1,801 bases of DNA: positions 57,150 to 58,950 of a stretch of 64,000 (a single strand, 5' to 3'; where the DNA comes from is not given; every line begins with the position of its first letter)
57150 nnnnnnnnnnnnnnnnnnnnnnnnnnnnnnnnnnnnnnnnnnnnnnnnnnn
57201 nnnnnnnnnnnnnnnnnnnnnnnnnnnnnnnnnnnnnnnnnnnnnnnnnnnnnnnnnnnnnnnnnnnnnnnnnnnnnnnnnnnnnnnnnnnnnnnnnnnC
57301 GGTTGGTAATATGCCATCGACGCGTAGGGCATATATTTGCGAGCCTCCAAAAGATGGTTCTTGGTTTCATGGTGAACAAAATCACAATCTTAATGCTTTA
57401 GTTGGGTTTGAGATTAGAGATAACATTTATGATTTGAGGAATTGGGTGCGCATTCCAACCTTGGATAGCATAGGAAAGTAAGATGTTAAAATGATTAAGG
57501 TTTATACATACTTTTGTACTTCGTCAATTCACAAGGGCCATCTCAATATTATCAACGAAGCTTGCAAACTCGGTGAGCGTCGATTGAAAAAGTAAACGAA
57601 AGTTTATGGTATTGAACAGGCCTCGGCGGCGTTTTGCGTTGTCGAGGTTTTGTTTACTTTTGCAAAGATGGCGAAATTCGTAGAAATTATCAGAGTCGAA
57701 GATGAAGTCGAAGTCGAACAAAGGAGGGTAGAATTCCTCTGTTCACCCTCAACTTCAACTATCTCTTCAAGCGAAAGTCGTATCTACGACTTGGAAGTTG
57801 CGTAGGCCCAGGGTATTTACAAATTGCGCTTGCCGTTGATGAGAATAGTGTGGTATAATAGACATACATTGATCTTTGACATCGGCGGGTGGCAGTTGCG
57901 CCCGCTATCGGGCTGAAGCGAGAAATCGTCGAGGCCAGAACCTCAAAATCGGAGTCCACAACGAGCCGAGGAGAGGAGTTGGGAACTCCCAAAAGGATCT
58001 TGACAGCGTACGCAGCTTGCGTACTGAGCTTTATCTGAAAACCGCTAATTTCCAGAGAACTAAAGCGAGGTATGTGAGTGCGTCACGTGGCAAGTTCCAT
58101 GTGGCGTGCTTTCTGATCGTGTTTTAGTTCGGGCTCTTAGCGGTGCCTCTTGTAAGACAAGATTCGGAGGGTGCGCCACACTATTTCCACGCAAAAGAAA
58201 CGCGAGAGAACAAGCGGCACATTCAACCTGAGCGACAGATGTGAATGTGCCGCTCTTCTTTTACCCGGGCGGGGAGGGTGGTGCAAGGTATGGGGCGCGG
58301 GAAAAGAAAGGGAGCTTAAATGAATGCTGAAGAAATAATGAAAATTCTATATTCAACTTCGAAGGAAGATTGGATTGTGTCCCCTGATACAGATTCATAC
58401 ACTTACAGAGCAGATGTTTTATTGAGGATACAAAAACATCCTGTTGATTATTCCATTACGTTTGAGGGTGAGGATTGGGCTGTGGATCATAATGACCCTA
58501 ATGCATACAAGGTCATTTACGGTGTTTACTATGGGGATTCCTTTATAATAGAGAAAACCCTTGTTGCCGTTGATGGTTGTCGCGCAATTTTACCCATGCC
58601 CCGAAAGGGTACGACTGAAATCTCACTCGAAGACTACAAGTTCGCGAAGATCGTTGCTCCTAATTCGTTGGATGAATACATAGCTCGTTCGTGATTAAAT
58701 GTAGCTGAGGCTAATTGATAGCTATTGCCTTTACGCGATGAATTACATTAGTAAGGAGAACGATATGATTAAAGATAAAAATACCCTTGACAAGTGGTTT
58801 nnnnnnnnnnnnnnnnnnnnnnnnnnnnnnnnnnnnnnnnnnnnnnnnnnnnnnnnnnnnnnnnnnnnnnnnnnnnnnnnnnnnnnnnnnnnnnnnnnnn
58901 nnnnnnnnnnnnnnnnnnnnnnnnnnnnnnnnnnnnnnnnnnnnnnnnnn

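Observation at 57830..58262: Promoter-to-terminator ~400-nt GC-rich non-coding transcript inside the AT-rich island (candidate novel structured RNA)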

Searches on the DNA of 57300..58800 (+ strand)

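Call 5: search_rna_families(source=window, start=57300, end=58800, threshold=evalue, max_evalue=10, show_alignments=2)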
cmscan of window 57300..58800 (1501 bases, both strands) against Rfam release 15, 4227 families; matches with E-value up to 10: 5.
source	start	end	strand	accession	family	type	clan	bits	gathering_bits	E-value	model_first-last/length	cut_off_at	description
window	57361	57429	+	RF00280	SNORD51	Gene; snRNA; snoRNA; CD-box;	CL00054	21.9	50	0.87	1-79/79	no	Small nucleolar RNA SNORD51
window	57832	57886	+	RF01193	snoR20a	Gene; snRNA; snoRNA; CD-box;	-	19.8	42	5.8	1-90/90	no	Small nucleolar RNA snoR20a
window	57560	57590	-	RF01357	CRISPR-DR31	Gene; CRISPR;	-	18.1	35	1.1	1-37/37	no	CRISPR RNA direct repeat element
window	58213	58254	-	RF04049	MIR7127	Gene; miRNA;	-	17.7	100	3.5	1-132/132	no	MIR7127 microRNA precursor family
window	57694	57760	-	RF03873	mir-3192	Gene; miRNA;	-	16.6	80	6.5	1-77/77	no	mir-3192 microRNA precursor family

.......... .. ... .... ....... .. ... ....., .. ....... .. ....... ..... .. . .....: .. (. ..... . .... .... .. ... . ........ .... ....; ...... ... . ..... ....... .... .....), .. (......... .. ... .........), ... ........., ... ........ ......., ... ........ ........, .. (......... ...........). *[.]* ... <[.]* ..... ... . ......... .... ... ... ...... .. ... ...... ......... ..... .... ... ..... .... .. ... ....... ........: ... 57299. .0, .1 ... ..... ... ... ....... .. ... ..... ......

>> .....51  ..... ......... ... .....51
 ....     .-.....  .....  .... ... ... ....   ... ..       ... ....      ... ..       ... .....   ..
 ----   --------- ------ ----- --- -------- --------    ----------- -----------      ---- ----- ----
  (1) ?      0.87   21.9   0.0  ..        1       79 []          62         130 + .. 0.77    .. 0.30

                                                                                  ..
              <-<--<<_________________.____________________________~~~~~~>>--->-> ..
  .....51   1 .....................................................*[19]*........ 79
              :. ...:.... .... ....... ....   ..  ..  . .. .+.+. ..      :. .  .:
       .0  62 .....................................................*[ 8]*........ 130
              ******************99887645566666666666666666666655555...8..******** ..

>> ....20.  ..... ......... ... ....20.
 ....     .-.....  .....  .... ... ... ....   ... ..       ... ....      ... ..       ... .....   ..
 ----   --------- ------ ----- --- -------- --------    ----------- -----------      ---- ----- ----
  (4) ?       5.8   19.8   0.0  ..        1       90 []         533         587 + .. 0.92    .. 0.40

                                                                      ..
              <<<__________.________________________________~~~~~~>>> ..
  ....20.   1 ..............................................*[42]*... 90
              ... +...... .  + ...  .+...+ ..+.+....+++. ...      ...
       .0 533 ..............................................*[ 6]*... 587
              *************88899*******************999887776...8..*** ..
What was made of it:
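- On Any Rfam 15 family (4227 models): At E up to 10 on 57300-58800 only snoRNA, miRNA and CRISPR-repeat noise appears (call 5).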

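Call 15: search_dna_similar(query=window:57800-58320:+, collection=plasmids, mode=distant, max_evalue=0.01)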
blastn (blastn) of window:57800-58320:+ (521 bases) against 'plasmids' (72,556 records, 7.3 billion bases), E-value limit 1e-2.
No match.

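Call 16: search_dna_similar(query=window:57800-58320:+, collection=phages, mode=distant, max_evalue=0.01)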
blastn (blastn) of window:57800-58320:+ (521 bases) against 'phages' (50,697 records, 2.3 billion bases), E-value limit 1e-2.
No match.
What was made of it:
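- Tried and rejected: No BLAST hit in the phage or plasmid collections (calls 15, 16).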

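Call 26: search_rna_families(sources=[L032, L033, L043, L046, L054, L081, L021, L018, L019, L029, L034, L088, L025, L012, L027, L047], threshold=gathering)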
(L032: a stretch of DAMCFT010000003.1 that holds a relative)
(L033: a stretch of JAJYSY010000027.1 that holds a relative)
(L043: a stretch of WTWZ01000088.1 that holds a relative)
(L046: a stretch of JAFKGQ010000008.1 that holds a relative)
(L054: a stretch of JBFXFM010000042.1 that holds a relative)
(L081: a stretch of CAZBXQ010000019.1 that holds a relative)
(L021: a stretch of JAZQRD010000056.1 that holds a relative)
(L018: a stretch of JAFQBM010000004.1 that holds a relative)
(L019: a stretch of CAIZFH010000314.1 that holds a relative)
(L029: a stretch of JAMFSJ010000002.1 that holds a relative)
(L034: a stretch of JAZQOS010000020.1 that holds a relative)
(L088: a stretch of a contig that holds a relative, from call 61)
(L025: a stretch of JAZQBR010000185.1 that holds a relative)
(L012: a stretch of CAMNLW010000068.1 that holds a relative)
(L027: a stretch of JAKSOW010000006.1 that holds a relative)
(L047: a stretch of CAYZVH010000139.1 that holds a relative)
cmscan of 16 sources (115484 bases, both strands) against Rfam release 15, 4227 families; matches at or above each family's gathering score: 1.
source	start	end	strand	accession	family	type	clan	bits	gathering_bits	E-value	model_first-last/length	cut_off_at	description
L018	4970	5052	+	RF00005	tRNA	Gene; tRNA;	CL00001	56.5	29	2.9e-09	1-71/71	no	tRNA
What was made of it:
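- On Any Rfam 15 family (4227 models): Sixteen related loci give only a tRNA (call 26).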

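Call 59: build_rna_model(alignment_id=A3)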
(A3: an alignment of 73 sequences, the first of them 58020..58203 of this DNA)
Model R1 built from alignment A3 (73 sequences, 259 columns); structure: RNAalifold consensus.
model positions 183; base pairs 31; branch points 0; effective number of sequences 5.41; information 0.59 bits per position. Calibrated on 0.2 Mb of random sequence (short: E-values are rough).
structure used (alignment columns):
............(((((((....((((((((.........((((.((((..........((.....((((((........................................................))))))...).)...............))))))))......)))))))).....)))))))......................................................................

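Call 60: search_with_rna_model(model_id=R1, sources=[window, L002, L003, L004, L005, L006, L018, L019, L021, L056, L047, L083, L082], max_evalue=1, show_alignments=3)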
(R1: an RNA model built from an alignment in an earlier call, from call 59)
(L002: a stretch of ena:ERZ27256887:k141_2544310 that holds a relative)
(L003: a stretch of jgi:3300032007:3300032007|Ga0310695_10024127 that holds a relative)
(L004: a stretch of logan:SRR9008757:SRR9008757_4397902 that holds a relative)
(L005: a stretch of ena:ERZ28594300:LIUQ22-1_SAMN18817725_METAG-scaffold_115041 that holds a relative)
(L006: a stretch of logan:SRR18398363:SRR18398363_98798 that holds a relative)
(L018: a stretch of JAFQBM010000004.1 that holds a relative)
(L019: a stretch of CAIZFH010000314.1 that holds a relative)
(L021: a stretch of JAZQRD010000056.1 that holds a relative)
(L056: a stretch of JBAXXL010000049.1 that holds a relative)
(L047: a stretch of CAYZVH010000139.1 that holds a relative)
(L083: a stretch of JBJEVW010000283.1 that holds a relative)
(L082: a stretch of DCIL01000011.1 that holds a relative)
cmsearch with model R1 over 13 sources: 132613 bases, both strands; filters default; matches with E-value up to 1: 11.
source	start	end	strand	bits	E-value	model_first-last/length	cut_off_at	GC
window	58021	58203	+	133.8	1.7e-33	1-183/183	no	0.49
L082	2031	2200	-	63.7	4.5e-15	1-183/183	no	0.52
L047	130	260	-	63.4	5.2e-15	61-183/183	5'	0.55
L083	1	141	+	59.9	4.6e-14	53-183/183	5'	0.59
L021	4796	5010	-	42.3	1.8e-09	1-183/183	no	0.39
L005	101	275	+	33.8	3.3e-07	1-183/183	no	0.53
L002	5727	5897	+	25.1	6.2e-05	1-183/183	no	0.56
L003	5727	5897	+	25.1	6.2e-05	1-183/183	no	0.56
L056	2878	2955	+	14.6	0.037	19-129/183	no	0.38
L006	1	54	+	12.6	0.12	129-183/183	5'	0.57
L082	2104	2181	+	10.8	0.37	36-114/183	no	0.49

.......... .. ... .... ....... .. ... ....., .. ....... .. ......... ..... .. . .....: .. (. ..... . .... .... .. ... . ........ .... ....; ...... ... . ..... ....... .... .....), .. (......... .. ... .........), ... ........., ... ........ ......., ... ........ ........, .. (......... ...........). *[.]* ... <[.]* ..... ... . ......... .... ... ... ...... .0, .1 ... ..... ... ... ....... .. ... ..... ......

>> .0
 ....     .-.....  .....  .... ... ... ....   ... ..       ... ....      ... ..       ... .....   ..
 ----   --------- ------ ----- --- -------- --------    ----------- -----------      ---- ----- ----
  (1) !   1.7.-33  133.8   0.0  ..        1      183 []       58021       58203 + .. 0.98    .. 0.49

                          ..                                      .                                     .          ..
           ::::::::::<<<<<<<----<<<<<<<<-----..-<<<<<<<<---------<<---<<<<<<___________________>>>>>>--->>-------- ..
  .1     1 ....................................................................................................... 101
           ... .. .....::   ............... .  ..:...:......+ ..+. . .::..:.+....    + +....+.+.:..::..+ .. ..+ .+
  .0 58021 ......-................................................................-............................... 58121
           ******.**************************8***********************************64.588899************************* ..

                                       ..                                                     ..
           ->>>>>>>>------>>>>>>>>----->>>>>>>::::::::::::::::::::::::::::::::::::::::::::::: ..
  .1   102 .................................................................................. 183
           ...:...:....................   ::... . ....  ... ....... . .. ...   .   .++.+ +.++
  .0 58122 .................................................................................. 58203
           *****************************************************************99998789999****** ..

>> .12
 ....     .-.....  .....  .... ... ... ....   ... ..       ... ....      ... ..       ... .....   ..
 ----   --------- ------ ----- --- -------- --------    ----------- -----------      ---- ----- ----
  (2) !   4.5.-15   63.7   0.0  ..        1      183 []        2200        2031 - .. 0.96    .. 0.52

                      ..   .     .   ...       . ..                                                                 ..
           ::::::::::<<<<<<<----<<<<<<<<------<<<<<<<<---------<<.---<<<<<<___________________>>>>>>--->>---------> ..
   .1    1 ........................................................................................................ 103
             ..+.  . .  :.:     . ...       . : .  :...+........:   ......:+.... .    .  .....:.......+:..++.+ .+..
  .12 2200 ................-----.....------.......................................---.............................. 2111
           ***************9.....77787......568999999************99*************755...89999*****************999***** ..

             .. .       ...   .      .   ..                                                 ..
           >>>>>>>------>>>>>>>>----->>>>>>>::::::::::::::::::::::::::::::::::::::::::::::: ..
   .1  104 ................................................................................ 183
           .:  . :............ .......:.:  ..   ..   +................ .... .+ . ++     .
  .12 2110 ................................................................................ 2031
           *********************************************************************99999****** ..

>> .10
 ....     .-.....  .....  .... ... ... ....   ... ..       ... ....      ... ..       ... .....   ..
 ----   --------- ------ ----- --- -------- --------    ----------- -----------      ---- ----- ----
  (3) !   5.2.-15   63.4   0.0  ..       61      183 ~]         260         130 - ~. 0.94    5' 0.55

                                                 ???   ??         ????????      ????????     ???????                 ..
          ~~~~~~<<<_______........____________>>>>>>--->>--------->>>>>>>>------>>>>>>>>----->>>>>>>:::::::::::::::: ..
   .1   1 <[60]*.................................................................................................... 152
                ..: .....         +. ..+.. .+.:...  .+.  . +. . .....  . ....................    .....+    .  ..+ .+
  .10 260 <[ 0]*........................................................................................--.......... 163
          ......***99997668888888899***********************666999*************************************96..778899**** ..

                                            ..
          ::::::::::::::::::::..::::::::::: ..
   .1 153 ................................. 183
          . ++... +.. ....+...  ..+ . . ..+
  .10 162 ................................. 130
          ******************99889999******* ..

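Call 61: search_with_rna_model(model_id=R1, sources=[window, L001, L002, L005, L007, L008, L009, L010, L011, L012, L013, L014, L015, L016, L017, L020, L021, L022, L023, L024, L025, L026, L027, L028, L029, L030, L031, L032, L033, L034, L035, L036, L037, L038, L039, L040, L041, L043, L044, L045, L046, L048, L049, L050, L051, L052, L053, L054, L055, L057, L058, L059, L060, L061, L062, L063, L064, L065, L066, L067, L068, L069, L070, L071, L072, L073, L074, L075, L076, L077, L079, L080, L081, L084, L085, L086, L087, L088], max_evalue=0.001, make_alignment=true)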
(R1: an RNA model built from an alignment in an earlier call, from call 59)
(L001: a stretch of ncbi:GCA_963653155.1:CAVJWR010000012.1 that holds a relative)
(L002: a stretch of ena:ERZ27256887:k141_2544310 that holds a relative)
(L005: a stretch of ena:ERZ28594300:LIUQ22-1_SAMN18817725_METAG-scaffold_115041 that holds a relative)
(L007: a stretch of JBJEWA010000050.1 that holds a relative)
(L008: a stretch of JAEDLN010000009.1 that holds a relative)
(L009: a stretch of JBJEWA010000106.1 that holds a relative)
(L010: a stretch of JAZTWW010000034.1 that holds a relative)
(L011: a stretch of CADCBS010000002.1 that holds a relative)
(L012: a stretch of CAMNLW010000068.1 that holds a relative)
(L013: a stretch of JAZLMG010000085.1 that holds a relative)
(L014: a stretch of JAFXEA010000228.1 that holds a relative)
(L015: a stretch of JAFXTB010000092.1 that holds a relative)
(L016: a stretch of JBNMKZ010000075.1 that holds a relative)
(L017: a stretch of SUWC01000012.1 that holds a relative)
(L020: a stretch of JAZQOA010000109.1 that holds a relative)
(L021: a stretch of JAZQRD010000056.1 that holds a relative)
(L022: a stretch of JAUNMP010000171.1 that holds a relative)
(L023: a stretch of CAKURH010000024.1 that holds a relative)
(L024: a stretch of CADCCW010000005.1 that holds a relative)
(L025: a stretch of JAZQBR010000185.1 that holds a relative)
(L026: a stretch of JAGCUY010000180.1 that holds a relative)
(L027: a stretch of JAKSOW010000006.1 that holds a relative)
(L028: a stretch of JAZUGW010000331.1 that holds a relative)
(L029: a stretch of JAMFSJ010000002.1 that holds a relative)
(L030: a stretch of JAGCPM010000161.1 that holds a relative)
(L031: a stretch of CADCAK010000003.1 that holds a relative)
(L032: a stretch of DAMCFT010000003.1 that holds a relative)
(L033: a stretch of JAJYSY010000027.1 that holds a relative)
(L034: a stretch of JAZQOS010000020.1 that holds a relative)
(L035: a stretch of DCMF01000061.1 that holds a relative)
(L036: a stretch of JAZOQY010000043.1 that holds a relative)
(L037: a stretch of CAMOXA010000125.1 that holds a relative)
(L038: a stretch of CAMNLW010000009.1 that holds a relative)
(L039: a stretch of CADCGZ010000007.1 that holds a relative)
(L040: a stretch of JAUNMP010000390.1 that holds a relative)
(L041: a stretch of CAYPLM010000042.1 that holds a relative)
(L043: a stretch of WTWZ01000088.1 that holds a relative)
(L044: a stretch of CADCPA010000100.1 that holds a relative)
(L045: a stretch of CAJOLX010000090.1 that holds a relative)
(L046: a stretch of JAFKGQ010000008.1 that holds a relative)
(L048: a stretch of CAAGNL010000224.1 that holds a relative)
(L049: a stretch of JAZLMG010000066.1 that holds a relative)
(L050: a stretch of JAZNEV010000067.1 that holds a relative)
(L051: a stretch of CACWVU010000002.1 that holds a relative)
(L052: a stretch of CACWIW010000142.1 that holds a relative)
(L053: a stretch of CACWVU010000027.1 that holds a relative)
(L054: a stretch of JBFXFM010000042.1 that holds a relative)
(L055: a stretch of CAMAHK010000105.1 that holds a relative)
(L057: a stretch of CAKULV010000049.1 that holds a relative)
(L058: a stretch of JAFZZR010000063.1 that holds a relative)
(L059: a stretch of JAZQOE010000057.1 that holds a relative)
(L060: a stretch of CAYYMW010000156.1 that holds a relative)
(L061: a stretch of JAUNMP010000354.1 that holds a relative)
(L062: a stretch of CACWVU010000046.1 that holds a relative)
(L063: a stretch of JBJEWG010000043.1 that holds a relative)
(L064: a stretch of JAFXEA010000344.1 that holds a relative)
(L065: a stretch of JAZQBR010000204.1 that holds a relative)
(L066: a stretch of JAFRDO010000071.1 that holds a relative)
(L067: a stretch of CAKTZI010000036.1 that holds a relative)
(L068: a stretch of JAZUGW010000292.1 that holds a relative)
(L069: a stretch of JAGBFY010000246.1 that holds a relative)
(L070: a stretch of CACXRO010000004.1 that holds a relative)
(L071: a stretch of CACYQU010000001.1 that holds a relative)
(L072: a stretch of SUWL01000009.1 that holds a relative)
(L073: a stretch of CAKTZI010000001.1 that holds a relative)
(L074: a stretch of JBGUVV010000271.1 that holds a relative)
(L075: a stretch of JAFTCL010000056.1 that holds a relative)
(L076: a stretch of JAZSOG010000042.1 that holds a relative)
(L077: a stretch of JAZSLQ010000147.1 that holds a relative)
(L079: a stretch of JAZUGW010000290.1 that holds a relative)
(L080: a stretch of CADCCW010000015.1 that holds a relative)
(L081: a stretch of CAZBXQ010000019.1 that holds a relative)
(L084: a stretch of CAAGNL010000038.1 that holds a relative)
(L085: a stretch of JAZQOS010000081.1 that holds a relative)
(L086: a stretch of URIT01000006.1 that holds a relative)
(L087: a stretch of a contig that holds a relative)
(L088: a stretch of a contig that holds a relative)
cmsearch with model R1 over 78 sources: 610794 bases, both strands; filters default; matches with E-value up to 0.001: 81.
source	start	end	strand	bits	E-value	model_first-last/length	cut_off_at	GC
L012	2305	2487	-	171.7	8.1e-43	1-183/183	no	0.49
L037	4649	4833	+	171.5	9.1e-43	1-183/183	no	0.54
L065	1706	1890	+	171.3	1e-42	1-183/183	no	0.51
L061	133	314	+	168.4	6.1e-42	1-183/183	no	0.51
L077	3849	4035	-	166.8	1.5e-41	1-183/183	no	0.5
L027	6643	6825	+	163.3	1.3e-40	1-183/183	no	0.5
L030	590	776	+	162.7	1.9e-40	1-183/183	no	0.53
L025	6263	6441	-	161.7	3.4e-40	1-183/183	no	0.51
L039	7688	7869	-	161.5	4e-40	1-183/183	no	0.49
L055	5429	5610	+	160.9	5.6e-40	1-183/183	no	0.49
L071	2716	2901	-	160.1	9.1e-40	1-183/183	no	0.48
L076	5219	5403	-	158.2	2.9e-39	1-183/183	no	0.5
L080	6542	6720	-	157.3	5e-39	1-183/183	no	0.47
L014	2218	2400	+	157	5.8e-39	1-183/183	no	0.49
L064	3109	3294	-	155.8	1.2e-38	1-183/183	no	0.5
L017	301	484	+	155.5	1.5e-38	1-183/183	no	0.49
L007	2120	2306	-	153.8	4.2e-38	1-183/183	no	0.5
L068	4318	4495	-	152.8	7.7e-38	1-183/183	no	0.48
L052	1797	1980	+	152.5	9.3e-38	1-183/183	no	0.49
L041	561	740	+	152.4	9.7e-38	1-183/183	no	0.51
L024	2621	2803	-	151.2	2e-37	1-183/183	no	0.5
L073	5272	5454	+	151.2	2e-37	1-183/183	no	0.51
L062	5554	5742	+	150.7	2.7e-37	1-183/183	no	0.52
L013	7214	7390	-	150.2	3.7e-37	1-183/183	no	0.46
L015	644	826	+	149.7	5.1e-37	1-183/183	no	0.5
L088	4708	4892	-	149.6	5.4e-37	1-183/183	no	0.46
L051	4843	5025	+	149.4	5.8e-37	1-183/183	no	0.49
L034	4855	5037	+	147.8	1.6e-36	1-183/183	no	0.45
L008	3689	3903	+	147.7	1.7e-36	1-183/183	no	0.51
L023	4290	4473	-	147.6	1.7e-36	1-183/183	no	0.52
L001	5769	5954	+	146.6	3.2e-36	1-183/183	no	0.48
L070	7276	7458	+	145.5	6.2e-36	1-183/183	no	0.49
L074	69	245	-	145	8.6e-36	1-183/183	no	0.51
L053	4965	5146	-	144.9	9.2e-36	1-183/183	no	0.5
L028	5724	5936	+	143.1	2.7e-35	1-183/183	no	0.53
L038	7578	7760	-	142.8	3.3e-35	1-183/183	no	0.5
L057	5748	5933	-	141.8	5.9e-35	1-183/183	no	0.49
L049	6810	7020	-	141.3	8.1e-35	1-183/183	no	0.49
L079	448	626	+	141.1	9.1e-35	1-183/183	no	0.47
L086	4453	4634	-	141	9.4e-35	1-183/183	no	0.51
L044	5210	5387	-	139.6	2.3e-34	1-183/183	no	0.52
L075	4502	4681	+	138.8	3.6e-34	1-183/183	no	0.46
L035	428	638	+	136.9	1.1e-33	1-183/183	no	0.56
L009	2227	2439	+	135.3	3e-33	1-183/183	no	0.52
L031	2251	2428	+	135.1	3.4e-33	1-183/183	no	0.51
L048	747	957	+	134.5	5e-33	1-183/183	no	0.53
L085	1448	1632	+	133.4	9.4e-33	1-183/183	no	0.46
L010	452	632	-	132.8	1.4e-32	1-183/183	no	0.48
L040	1695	1906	+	132.6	1.5e-32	1-183/183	no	0.53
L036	1854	2037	+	132.6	1.5e-32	1-183/183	no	0.44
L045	326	513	+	132.5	1.6e-32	1-183/183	no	0.47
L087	3719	3908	-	132.4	1.8e-32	1-183/183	no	0.49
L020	5084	5262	-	131.4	3.3e-32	1-183/183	no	0.49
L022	1910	2122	-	130.8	4.6e-32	1-183/183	no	0.5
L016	6790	7000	+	129.4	1.1e-31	1-183/183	no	0.55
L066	2765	2942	+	127.8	2.8e-31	1-183/183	no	0.55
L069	4207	4389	+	127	4.8e-31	1-183/183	no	0.47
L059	5677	5860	-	123.9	3e-30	1-183/183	no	0.52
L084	2623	2835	-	122.6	6.5e-30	1-183/183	no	0.55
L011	6517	6696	+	120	3.2e-29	1-183/183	no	0.54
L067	3365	3575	+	120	3.3e-29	1-183/183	no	0.55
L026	7419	7588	-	109.1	2.3e-26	1-183/183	no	0.54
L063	4725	4939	-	108.6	3.3e-26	1-183/183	no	0.5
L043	3269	3438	-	95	1.2e-22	1-183/183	no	0.42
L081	6191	6368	+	92.8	4.7e-22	1-183/183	no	0.48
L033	6191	6368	-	92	7.3e-22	1-183/183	no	0.46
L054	4228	4396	-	90.5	1.8e-21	1-183/183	no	0.42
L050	2960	3130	-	89.4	3.6e-21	1-183/183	no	0.46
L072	1234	1405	+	89.1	4.2e-21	1-183/183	no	0.47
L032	1255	1432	-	86.7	1.8e-20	1-183/183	no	0.47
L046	5189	5359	+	85.6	3.5e-20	1-183/183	no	0.47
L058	5006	5177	-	79.2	1.7e-18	1-183/183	no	0.47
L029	7760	7928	+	75.6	1.6e-17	1-183/183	no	0.59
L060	1299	1471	+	75.5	1.6e-17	1-183/183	no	0.64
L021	4796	5010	-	42.3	8.5e-09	1-183/183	no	0.39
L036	5121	5313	+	41.3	1.6e-08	1-183/183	no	0.54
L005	101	275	+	33.8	1.5e-06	1-183/183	no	0.53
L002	5727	5897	+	25.1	0.00028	1-183/183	no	0.56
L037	4670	4774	-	23.5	0.00077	22-124/183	no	0.51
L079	412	587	-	23.3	0.00086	1-183/183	no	0.47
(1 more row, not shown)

Alignment A4: 81 matches aligned to the model, 329 columns, each read 5' to 3' on its own strand. Consensus structure (alignment columns), stored with it:
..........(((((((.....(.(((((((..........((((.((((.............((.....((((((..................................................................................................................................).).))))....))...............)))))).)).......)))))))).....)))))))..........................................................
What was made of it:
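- cmsearch gives 75-172 bits for 75 loci and 133.8 bits for the window (calls 60, 61).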
